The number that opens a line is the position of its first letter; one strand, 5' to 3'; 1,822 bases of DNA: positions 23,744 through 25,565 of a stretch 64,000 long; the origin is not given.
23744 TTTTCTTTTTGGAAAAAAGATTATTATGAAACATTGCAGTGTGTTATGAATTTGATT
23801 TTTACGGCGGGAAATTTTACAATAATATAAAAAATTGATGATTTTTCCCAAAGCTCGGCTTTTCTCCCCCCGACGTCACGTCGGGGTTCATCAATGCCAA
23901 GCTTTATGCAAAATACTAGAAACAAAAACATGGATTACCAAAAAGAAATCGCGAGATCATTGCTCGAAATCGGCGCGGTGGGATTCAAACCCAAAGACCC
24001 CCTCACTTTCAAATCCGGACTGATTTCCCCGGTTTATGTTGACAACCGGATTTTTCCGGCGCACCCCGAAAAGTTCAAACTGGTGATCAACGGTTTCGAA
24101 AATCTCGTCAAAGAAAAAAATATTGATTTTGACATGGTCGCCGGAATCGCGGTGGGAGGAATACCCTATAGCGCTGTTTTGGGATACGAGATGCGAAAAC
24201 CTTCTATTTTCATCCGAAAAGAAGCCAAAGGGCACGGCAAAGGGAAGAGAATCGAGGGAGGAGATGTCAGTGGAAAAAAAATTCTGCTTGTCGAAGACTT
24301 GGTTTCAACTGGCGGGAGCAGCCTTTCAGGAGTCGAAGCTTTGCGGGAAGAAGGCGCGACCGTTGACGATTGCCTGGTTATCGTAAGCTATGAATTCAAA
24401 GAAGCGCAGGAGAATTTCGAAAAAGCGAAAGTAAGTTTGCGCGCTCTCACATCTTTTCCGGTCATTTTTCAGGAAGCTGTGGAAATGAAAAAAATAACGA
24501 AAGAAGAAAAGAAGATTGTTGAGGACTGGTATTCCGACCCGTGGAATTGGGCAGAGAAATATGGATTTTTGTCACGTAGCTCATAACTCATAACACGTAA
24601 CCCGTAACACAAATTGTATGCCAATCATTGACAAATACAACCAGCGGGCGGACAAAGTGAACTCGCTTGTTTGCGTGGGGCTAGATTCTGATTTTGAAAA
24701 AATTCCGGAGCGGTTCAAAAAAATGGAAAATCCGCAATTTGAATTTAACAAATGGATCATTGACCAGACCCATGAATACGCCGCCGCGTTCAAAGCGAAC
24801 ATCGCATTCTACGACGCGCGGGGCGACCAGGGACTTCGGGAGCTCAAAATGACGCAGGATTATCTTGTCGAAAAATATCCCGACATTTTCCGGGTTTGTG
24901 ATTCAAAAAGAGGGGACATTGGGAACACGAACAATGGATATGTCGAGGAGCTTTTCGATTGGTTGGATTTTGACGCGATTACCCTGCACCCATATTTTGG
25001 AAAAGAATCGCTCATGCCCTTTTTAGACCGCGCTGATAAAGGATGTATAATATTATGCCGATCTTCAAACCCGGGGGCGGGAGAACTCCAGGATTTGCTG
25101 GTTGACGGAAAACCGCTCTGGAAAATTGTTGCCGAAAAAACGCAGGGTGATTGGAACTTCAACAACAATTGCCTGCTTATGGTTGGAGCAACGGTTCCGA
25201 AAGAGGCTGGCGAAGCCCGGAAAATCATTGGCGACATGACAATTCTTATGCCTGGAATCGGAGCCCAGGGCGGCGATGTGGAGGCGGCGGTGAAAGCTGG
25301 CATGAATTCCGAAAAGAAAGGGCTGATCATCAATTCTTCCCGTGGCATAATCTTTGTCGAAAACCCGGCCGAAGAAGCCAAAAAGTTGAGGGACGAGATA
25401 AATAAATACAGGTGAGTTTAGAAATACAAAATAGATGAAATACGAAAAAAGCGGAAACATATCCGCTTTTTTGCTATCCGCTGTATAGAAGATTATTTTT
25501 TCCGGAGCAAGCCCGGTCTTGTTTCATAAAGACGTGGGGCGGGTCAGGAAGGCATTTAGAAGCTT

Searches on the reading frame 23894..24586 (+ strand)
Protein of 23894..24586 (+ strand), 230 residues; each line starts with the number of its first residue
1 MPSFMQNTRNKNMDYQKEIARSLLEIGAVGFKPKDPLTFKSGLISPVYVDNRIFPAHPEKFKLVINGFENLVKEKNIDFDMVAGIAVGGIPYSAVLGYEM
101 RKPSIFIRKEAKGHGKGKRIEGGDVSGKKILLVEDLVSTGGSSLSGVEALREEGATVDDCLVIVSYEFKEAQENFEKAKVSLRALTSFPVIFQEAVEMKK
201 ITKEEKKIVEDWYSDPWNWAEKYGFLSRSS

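Call 14: search_protein_families(library=pfam, proteins=[window:23894-24586:+], max_evalue=0.001)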
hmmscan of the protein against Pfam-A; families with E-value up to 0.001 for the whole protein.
window:23894-24586:+ (230 aa): 1 family
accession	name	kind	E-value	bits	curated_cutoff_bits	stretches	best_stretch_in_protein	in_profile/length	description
PF00156.33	Pribosyltran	-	8.8e-11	41.8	26.3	1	57-164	8-124/158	Phosphoribosyl transferase domain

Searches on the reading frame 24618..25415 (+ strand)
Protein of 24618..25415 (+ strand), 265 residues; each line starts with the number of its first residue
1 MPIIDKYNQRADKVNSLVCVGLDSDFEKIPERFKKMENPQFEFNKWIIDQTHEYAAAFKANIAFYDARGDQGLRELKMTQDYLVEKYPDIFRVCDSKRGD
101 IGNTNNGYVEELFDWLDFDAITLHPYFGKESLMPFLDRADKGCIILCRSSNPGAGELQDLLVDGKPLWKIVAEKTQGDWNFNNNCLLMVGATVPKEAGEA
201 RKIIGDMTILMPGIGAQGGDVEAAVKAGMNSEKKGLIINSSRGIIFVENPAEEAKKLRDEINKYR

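Call 14: search_protein_families(library=pfam, proteins=[window:24618-25415:+], max_evalue=0.001)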
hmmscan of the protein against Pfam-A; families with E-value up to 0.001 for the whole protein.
window:24618-25415:+ (265 aa): 1 family
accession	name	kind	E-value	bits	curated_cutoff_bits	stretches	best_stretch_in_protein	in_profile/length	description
PF00215.30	OMPdecase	-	1.9e-26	93.8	27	1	18-256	3-220/221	Orotidine 5'-phosphate decarboxylase / HUMPS family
